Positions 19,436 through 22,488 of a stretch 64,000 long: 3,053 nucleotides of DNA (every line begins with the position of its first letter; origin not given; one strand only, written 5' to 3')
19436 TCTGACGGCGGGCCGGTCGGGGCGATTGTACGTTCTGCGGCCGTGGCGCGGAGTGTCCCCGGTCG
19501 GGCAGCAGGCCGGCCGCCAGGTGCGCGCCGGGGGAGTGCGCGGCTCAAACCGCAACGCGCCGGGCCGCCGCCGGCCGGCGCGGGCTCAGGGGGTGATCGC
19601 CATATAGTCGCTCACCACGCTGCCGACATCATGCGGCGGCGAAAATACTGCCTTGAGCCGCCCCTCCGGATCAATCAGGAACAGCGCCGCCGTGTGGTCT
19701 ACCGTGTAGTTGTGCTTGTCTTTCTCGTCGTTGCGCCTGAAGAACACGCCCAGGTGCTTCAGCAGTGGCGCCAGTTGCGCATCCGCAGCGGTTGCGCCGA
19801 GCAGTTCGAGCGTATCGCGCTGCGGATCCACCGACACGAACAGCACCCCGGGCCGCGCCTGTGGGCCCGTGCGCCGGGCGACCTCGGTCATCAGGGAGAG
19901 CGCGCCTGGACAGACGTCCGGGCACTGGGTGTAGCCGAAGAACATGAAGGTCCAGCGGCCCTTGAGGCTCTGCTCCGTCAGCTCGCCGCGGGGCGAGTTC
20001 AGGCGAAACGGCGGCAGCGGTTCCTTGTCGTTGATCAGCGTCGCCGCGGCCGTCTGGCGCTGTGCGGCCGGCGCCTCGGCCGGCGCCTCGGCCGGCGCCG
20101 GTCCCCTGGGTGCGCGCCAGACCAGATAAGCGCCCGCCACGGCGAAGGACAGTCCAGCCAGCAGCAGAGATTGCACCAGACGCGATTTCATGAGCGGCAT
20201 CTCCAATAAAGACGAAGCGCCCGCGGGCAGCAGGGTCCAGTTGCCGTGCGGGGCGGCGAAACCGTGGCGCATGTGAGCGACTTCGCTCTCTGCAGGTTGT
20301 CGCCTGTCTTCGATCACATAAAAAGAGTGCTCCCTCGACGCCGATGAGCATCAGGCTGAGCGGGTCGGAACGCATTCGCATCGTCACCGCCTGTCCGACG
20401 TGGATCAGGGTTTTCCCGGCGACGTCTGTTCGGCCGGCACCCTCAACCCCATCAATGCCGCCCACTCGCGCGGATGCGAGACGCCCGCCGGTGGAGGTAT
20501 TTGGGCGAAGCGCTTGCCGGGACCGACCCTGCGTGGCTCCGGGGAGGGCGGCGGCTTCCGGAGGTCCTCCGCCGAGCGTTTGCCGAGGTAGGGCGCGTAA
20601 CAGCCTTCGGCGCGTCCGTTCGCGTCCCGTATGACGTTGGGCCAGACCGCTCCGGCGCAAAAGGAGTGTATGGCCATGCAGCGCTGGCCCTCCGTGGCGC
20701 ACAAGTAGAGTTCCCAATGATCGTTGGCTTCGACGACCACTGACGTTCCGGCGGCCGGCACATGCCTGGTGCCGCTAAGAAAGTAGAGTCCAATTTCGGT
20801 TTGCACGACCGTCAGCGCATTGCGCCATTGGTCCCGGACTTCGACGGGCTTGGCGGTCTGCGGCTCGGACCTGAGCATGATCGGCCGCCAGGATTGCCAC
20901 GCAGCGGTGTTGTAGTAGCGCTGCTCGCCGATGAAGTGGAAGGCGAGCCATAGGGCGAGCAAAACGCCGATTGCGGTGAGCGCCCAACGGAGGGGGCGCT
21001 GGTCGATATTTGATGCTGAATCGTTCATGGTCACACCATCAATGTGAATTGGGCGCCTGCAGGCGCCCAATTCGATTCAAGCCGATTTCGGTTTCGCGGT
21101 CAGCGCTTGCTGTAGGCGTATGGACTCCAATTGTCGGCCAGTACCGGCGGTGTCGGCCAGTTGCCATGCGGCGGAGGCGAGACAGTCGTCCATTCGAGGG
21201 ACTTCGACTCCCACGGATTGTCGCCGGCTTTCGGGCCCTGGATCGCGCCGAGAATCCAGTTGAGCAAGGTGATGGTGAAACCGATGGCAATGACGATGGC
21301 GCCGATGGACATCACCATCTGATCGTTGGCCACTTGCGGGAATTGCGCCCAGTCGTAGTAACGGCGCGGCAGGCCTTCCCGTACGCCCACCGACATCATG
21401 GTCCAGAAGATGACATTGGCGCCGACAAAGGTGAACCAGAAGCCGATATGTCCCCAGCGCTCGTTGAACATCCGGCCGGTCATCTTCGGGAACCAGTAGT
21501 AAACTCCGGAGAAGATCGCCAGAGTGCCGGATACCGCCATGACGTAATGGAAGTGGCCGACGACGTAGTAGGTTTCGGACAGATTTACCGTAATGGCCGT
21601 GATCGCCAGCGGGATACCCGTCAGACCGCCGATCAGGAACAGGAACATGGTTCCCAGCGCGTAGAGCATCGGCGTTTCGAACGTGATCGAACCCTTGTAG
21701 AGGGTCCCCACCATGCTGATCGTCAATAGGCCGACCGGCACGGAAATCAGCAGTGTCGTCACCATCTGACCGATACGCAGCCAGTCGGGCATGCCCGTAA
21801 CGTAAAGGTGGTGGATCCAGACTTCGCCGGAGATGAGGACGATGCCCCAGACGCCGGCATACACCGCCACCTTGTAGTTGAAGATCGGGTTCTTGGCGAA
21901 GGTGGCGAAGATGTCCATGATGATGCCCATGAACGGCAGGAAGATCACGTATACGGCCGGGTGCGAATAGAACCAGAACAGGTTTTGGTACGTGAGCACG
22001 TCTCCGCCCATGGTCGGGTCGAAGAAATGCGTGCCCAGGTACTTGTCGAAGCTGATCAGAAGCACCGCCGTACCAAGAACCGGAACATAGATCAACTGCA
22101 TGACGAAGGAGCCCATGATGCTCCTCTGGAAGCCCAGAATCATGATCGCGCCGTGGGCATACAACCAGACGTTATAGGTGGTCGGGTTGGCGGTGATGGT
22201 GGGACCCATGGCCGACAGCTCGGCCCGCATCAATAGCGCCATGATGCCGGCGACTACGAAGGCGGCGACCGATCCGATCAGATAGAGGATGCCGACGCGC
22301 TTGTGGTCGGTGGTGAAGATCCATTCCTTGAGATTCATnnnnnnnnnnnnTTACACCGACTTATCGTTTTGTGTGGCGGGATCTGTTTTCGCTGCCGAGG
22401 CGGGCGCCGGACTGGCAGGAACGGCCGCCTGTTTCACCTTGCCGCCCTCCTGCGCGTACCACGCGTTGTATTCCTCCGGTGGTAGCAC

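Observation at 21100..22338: Heme-copper oxidase subunit I lacking TM helices III-IV and the K-channel lysine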

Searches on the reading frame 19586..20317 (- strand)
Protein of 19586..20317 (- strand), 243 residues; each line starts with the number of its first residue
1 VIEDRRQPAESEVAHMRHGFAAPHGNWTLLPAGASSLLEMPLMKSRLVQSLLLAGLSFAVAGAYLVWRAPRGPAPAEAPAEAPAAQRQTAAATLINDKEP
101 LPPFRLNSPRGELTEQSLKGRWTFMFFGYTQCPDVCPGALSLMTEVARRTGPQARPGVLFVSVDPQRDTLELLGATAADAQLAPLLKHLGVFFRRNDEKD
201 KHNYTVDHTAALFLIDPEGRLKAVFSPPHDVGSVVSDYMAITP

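Call 3: search_protein_families(library=pfam, proteins=[window:19586-20317:-])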
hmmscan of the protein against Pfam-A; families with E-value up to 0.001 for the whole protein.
window:19586-20317:- (243 aa): 1 family
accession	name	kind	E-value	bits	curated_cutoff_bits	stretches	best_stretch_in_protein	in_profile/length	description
PF02630.20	SCO1-SenC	-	2.8e-27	95.7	22.8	1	103-220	3-133/134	SCO1/SenC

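Call 4: search_protein_families(library=ncbifam, proteins=[window:19586-20317:-])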
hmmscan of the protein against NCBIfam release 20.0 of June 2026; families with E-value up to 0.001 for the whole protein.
window:19586-20317:- (243 aa): 0 families

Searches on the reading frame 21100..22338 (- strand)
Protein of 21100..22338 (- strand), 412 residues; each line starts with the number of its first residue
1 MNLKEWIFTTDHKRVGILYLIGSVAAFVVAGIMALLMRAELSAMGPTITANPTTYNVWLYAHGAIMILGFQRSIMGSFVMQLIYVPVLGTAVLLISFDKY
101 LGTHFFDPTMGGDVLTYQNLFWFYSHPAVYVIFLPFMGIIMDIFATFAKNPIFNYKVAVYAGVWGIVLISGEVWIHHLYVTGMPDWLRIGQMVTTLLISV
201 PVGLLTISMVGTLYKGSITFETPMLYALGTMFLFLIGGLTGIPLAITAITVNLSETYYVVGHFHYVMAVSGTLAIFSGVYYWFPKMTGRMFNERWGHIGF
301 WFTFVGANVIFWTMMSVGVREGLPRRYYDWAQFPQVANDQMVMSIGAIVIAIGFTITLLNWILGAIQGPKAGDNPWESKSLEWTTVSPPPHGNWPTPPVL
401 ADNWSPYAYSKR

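Call 3: search_protein_families(library=pfam, proteins=[window:21100-22338:-])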
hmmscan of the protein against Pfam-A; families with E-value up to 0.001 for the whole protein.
window:21100-22338:- (412 aa): 1 family
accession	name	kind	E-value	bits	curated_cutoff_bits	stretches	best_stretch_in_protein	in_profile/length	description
PF00115.25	COX1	-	1e-88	298.5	34.8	2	73-349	162-436/436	Cytochrome C and Quinol oxidase polypeptide I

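Call 4: search_protein_families(library=ncbifam, proteins=[window:21100-22338:-])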
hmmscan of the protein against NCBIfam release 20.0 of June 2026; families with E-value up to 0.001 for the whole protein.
window:21100-22338:- (412 aa): 6 families
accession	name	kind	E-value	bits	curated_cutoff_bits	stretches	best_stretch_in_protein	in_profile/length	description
TIGR02891.1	CtaD_CoxA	equivalog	1.6e-121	406.5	670.75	2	75-399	183-503/504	cytochrome c oxidase subunit I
NF050116.1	cyt_aa3_Actin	exception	1.3e-98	331.1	880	2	75-396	185-503/522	aa3-type cytochrome oxidase subunit I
TIGR02882.1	QoxB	equivalog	5.5e-81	272.9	1015.5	2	73-403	224-553/643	cytochrome aa3 quinol oxidase subunit I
TIGR02843.1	CyoB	equivalog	1.5e-73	248.3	1020.35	2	75-402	232-559/646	cytochrome o ubiquinol oxidase subunit I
NF011592.0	PRK15017.1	equivalog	3.2e-64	217.8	1271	2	77-398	235-556/663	cytochrome o ubiquinol oxidase subunit I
NF041075.1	quin_ox_SoxB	equivalog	4.7e-16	58.8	700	1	112-363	198-452/468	proton pump complex quinol oxidase subunit SoxB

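Call 5: find_homologous_proteins(query=window:21100-22338:-)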
Query window:21100-22338:- (412 aa): 7997 proteins with E <= 0.001 among 8000 candidates; the best 120 are listed.
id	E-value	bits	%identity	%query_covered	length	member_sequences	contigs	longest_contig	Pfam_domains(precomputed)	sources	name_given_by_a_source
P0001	1.4e-244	830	80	94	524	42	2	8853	PF00115.26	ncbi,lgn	-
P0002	2.5e-231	787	83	82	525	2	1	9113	PF00115.26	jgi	-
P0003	3.4e-224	763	78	83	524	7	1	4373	PF00115.26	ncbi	-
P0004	8.1e-218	742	77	83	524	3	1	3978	PF00115.26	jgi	jgi:cytochrome c oxidase subunit 1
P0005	2.8e-215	734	75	83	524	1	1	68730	PF00115.26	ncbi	-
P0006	2.1e-213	727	76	82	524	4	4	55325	PF00115.26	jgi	jgi:cytochrome c oxidase subunit 1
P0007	3.0e-213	727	76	82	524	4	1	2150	PF00115.26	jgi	jgi:cytochrome c oxidase subunit 1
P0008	2.9e-210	717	72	84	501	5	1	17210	PF00115.26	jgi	-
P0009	1.4e-208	712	75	82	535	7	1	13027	PF00115.26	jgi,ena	-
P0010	4.0e-207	707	71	83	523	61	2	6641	PF00115.26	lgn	-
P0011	4.5e-207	707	75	83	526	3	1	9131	PF00115.26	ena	-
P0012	2.6e-206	704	73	82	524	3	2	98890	PF00115.26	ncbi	-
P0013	2.9e-206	704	77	82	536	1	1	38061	PF00115.26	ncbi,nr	ncbi:MAG: cbb3-type cytochrome c oxidase subunit I [Rhodocyclales bacterium]|nr:cbb3-type cytochrome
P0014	1.3e-205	702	72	83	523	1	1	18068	PF00115.26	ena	-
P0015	2.6e-205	701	72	83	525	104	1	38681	PF00115.26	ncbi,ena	-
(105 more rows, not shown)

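Call 6: search_solved_structures(query=window:21100-22338:-, show_alignments=2)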
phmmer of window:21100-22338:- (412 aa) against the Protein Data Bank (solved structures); distinct sequences matched with E-value up to 0.001: 60.
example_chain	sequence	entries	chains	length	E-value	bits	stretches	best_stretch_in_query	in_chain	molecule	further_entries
7rh5_R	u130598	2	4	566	3.1e-82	280.3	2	56-398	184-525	Cytochrome c oxidase subunit 1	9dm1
6adq_F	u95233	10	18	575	3.3e-82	280.2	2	56-398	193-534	Cytochrome c oxidase subunit 1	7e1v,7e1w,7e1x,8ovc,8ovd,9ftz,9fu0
9wcx_I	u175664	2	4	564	5.6e-82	279.5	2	51-399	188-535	Cytochrome c oxidase subunit 1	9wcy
8hcr_F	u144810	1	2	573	7.3e-82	279.1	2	51-398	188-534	Probable cytochrome c oxidase subunit 1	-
7rh6_R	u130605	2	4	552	7.7e-82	279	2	57-398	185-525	Cytochrome c oxidase subunit 1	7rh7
6hwh_V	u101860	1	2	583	4e-79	270.1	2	51-398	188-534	Cytochrome c oxidase subunit 1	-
2yev_A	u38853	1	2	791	2e-76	261.2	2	53-394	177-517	CYTOCHROME C OXIDASE POLYPEPTIDE I+III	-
7q21_D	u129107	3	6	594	1.4e-73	251.8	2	71-400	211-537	Cytochrome c oxidase subunit 1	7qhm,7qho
7jro_a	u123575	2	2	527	1.2e-72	248.7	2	73-400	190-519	COX1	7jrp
3ehb_A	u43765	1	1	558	1.4e-70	241.9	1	73-404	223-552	Cytochrome c oxidase subunit 1-beta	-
1m56_A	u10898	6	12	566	1.9e-70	241.5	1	74-399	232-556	CYTOCHROME C OXIDASE | Cytochrome c oxidase subunit 1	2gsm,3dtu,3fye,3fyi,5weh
1m57_A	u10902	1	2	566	2e-70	241.4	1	74-399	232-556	CYTOCHROME C OXIDASE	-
1qle_A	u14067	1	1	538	2.3e-70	241.2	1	77-401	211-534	CYTOCHROME C OXIDASE POLYPEPTIDE I-BETA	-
1ar1_A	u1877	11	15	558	3e-70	240.8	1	79-404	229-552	CYTOCHROME C OXIDASE | Cytochrome c oxidase subunit 1-beta | Cytochrome c oxidase subunit 1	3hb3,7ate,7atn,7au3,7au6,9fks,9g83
6pw0_A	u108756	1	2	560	4.1e-70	240.4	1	74-398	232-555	Cytochrome c oxidase subunit 1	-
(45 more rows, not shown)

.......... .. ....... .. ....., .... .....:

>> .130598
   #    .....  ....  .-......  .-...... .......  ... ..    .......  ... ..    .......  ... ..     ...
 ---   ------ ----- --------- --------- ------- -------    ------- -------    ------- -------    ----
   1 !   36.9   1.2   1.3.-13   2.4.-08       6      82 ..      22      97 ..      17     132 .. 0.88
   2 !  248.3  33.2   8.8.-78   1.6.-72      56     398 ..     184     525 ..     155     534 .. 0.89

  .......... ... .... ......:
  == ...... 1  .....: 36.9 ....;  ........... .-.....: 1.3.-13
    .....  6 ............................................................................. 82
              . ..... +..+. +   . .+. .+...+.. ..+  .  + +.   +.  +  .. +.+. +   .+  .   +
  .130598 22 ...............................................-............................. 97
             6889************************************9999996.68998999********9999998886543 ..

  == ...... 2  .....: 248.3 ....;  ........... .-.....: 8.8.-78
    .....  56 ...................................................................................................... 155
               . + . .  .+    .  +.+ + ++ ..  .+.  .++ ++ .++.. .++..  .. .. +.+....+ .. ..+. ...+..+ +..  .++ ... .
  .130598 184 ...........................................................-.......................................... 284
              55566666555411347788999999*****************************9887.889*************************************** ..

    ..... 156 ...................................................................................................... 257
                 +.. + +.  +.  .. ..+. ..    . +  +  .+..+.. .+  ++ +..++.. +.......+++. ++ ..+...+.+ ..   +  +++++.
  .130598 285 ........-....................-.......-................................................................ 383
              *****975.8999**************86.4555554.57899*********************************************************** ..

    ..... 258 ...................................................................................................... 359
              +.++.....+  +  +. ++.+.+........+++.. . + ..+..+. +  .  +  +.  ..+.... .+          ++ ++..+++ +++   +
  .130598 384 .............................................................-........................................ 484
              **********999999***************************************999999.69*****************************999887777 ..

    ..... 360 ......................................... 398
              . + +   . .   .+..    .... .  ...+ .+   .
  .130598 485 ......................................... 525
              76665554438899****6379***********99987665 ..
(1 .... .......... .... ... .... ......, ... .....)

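Call 9: find_encoding_contigs(protein=P0001, flank=5000, max_places=4)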
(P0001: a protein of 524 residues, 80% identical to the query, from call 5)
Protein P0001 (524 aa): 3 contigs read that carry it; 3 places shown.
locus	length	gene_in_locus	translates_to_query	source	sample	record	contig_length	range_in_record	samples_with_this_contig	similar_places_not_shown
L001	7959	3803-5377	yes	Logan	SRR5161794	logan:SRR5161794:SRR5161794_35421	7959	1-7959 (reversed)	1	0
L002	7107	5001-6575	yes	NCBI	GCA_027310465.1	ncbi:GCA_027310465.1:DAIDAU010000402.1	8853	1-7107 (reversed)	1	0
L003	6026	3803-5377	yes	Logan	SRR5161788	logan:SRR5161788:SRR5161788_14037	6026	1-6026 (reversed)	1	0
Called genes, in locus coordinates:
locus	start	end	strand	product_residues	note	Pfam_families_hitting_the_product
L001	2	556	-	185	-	?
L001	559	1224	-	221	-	PF00034:Cytochrom_C (weak), PF13442:Cytochrome_CBB3 (weak), PF00034:Cytochrom_C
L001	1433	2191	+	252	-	PF00510:COX3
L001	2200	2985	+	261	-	PF02630:SCO1-SenC (weak)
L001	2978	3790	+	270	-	PF00116:COX2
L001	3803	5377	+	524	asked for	PF00115:COX1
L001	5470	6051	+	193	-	-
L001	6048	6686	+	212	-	PF02630:SCO1-SenC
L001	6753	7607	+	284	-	-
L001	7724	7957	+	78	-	?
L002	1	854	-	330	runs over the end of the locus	PF02628:COX15-CtaA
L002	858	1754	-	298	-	PF01040:UbiA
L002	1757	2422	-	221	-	PF00034:Cytochrom_C (weak), PF13442:Cytochrome_CBB3 (weak), PF00034:Cytochrom_C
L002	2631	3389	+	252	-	PF00510:COX3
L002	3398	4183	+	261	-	PF02630:SCO1-SenC (weak)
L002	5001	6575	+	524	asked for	PF00115:COX1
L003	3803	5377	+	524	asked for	PF00115:COX1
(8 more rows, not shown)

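Call 19: list_cluster_members(proteins=[window:21100-22338:-, P0001])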
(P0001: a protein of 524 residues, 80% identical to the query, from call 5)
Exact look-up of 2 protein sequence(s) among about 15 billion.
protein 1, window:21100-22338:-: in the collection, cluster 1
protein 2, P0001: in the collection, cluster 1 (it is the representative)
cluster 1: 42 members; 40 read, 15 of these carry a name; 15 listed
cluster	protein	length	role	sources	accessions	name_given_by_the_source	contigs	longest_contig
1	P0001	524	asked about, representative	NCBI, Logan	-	-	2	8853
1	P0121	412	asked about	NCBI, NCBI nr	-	-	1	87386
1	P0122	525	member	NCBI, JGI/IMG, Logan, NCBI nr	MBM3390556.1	MAG: cytochrome C oxidase subunit I [Betaproteobacteria bacterium] | cytochrome C oxidase subunit I [Betaproteobacteria bacterium]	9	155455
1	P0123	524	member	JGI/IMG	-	cytochrome c oxidase subunit 1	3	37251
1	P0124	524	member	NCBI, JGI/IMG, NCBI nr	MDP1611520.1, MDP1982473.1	MAG: cbb3-type cytochrome c oxidase subunit I [Sulfuritalea sp.] | cytochrome c oxidase subunit 1 | cbb3-type cytochrome c oxidase subunit I [Sulfuritalea sp.]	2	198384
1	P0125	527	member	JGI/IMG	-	cytochrome c oxidase subunit 1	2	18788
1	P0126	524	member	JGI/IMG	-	cytochrome c oxidase subunit 1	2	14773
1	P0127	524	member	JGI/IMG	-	cytochrome c oxidase subunit 1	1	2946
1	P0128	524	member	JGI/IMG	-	cytochrome c oxidase subunit 1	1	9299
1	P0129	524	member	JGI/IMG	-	cytochrome c oxidase subunit 1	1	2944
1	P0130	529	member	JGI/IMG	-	cytochrome c oxidase subunit 1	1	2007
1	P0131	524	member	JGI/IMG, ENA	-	cytochrome c oxidase subunit 1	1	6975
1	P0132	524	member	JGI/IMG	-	cytochrome c oxidase subunit 1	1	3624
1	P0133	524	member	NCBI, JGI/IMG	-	cytochrome c oxidase subunit 1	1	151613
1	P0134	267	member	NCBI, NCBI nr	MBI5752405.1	MAG: cbb3-type cytochrome c oxidase subunit I, partial [Hydrogenophilales bacterium] | cbb3-type cytochrome c oxidase subunit I [Hydrogenophilales bacterium]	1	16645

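Call 21: find_encoding_contigs(protein=P0126, flank=6000, max_places=4)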
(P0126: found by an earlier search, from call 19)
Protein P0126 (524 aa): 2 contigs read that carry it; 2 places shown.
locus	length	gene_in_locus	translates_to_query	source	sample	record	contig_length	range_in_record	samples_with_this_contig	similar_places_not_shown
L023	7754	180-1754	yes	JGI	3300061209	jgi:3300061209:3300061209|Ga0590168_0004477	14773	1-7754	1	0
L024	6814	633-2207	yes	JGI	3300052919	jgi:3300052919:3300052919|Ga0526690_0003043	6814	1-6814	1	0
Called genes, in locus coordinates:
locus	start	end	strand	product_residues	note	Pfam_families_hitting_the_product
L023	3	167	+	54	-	?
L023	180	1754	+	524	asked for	PF00115:COX1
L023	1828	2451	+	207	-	-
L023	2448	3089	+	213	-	PF02630:SCO1-SenC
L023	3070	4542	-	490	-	PF00115:COX1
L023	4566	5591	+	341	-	PF00493:MCM, PF20030:bpMoxR, PF05496:RuvB_N (faint), PF07726:AAA_3, PF07728:AAA_5, PF17863:AAA_lid_2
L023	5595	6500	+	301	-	PF05762:VWA_CoxE (weak), PF01882:DUF58, PF13519:VWA_2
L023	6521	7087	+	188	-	-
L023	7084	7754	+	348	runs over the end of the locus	PF00092:VWA, PF13519:VWA_2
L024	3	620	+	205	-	?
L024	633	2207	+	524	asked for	PF00115:COX1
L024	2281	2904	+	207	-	-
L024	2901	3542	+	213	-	PF02630:SCO1-SenC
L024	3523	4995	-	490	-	PF00115:COX1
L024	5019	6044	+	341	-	PF00493:MCM, PF20030:bpMoxR, PF05496:RuvB_N (faint), PF07726:AAA_3, PF07728:AAA_5, PF17863:AAA_lid_2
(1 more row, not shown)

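Call 25: find_related_loci(query=P0126, collection=genome_contigs, flank=6000)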
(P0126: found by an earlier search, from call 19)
Query P0126 (524 aa) in genome_contigs; peptide patterns used: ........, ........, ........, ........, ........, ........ (x = any residue, [..] = any of these).
410 stretches matched a pattern; 387 encode a relative of the query (tblastn E <= 1e-3); the best 80 are kept; 80 distinct loci.
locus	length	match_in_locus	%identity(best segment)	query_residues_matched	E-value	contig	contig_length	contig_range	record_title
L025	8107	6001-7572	90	1-524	0e+0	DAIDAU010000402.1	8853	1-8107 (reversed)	MAG TPA_asm: Rhodocyclaceae bacterium isolate clean1848 k141_275649, whole genome shotgun sequence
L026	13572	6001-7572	90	1-524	0e+0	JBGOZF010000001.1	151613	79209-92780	MAG: Rhodocyclaceae bacterium isolate OBJ_0618_130150_23 k141_6401340_length_151613_cov_14.4658, whole genome shotgun se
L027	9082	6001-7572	89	1-524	0e+0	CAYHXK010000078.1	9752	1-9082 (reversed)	MAG TPA_asm: uncultured Sterolibacterium sp. isolate ERP119705_co15_56 genome assembly, contig: NODE_8292_length_9752_co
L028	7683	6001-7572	88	1-524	0e+0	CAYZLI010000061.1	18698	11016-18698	MAG TPA_asm: uncultured Rhodocyclaceae bacterium isolate binchicken_co110_434 genome assembly, contig: NODE_6413_length_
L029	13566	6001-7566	88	3-524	0e+0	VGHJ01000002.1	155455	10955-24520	MAG: Betaproteobacteria bacterium isolate M_DeepCast_100m_m1_373 M_DeepCast_100m_m1_373_Ga0194119_10000103, whole genome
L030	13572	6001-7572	87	1-524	0e+0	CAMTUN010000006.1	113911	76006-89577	MAG: uncultured beta proteobacterium isolate G04_MAG_00030 genome assembly, contig: G04_MAG_00030_000000000007, whole ge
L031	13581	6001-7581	84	1-524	0e+0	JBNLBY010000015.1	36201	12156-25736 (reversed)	MAG: Sideroxydans sp. isolate C2.bin.17.strict NODE_15_length_36201_cov_3.761765, whole genome shotgun sequence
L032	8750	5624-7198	84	1-524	0e+0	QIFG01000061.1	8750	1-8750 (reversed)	MAG: Zetaproteobacteria bacterium isolate SZUA-181 Ga0063294_10005094, whole genome shotgun sequence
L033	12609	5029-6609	84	1-524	0e+0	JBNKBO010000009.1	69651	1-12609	MAG: Sideroxydans sp. isolate F1F2.bin.5.strict NODE_9_length_69651_cov_29.427315, whole genome shotgun sequence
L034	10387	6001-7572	80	1-524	0e+0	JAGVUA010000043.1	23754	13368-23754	MAG: Betaproteobacteria bacterium isolate WAS_Bin_15 WAS_Bin_15_scaffold_881, whole genome shotgun sequence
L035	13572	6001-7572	80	1-524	0e+0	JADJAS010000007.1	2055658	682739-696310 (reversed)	MAG: Rhodocyclaceae bacterium isolate AalW_18-Q3-R10-53_BATAC.909 tig00404208-10-20547190, whole genome shotgun sequence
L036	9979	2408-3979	80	1-524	0e+0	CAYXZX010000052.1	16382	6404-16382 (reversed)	MAG TPA_asm: uncultured Rhodocyclaceae bacterium isolate binchicken_co197_423 genome assembly, contig: NODE_5744_length_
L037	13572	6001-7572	78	1-524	0e+0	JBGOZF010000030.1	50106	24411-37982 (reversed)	MAG: Rhodocyclaceae bacterium isolate OBJ_0618_130150_23 k141_253306_length_50106_cov_19.3608, whole genome shotgun sequ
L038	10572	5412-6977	78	1-523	0e+0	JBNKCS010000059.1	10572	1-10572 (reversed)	MAG: Rhodocyclaceae bacterium isolate F1F2.bin.19.strict NODE_59_length_10572_cov_9.181039, whole genome shotgun sequenc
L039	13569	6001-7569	77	1-524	0e+0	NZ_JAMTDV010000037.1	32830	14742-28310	MAG: Accumulibacter sp. isolate SCELSE-7 NODE_1914_length_32830_cov_289.809062, whole genome shotgun sequence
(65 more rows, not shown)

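Call 45: predict_structure(alignment_id=A4)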
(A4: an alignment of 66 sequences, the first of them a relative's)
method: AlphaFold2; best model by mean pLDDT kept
length: 524 residues; sequences in the alignment: 66
mean_pLDDT: 88.1   pTM: 0.90
mean pLDDT of the five models: 88.1, 87.7, 85.0, 82.9, 80.4
residues with pLDDT >= 90: 299; 70-90: 182; 50-70: 42; < 50: 1
segments of 3 or more residues with pLDDT < 50: none
pLDDT, mean of each block of 10 residues (from residue 1): 84 96 95 86 68 71 85 95 97 96 95 87 72 79 89 94 97 94 98 94 91 89 86 87 95 95 93 96 79 75 81 93 85 94 88 66 68 83 94 97 97 96 89 71 78 92 97 97 93 93 88 91 60
secondary structure, 60 per line:
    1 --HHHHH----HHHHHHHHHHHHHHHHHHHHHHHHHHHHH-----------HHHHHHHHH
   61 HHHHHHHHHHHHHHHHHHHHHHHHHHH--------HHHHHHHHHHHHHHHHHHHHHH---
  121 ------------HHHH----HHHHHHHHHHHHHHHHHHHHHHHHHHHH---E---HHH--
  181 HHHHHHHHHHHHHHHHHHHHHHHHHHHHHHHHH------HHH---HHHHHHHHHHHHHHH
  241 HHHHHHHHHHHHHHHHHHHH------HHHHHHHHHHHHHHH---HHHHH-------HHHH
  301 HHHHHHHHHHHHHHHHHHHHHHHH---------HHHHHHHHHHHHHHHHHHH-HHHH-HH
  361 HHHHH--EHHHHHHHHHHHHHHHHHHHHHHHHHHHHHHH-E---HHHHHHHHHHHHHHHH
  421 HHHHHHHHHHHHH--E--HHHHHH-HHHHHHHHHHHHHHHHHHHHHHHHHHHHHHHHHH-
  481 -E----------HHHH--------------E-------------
elements in order: H3-7 H12-40 H52-87 H96-117 H133-136 H141-168 H181-213 H226-260 H267-281 H285-289 H297-324 H334-352 H354-357 H359-365 H369-399 H405-433 H439-444 H446-479 H493-496

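Call 46: predict_structure(alignment_id=A3)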
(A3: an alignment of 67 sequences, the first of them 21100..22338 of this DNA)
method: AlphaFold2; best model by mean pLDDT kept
length: 412 residues; sequences in the alignment: 67
mean_pLDDT: 81.9   pTM: 0.83
mean pLDDT of the five models: 81.9, 75.9, 74.6, 74.0, 73.2
residues with pLDDT >= 90: 122; 70-90: 222; 50-70: 65; < 50: 3
segments of 3 or more residues with pLDDT < 50: none
pLDDT, mean of each block of 10 residues (from residue 1): 75 78 80 83 74 61 55 82 81 78 82 75 72 89 90 88 90 65 72 81 89 79 95 77 58 77 86 93 93 97 95 91 78 88 94 96 95 90 84 76 80 53
secondary structure, 60 per line:
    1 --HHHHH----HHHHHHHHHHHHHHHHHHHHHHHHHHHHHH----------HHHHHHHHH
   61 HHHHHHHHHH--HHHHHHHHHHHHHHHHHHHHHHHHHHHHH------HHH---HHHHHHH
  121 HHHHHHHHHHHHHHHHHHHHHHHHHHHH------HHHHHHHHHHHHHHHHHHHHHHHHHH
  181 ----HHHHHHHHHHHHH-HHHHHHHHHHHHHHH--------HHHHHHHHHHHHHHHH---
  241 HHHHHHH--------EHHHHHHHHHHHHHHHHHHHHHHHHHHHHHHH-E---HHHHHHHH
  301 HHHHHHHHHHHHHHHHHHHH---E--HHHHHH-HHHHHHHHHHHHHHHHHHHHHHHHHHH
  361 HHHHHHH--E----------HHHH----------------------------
elements in order: H3-7 H12-41 H52-70 H73-101 H114-148 H155-180 H185-197 H199-213 H222-237 H241-247 H257-287 H293-320 H327-332 H334-367 H381-384
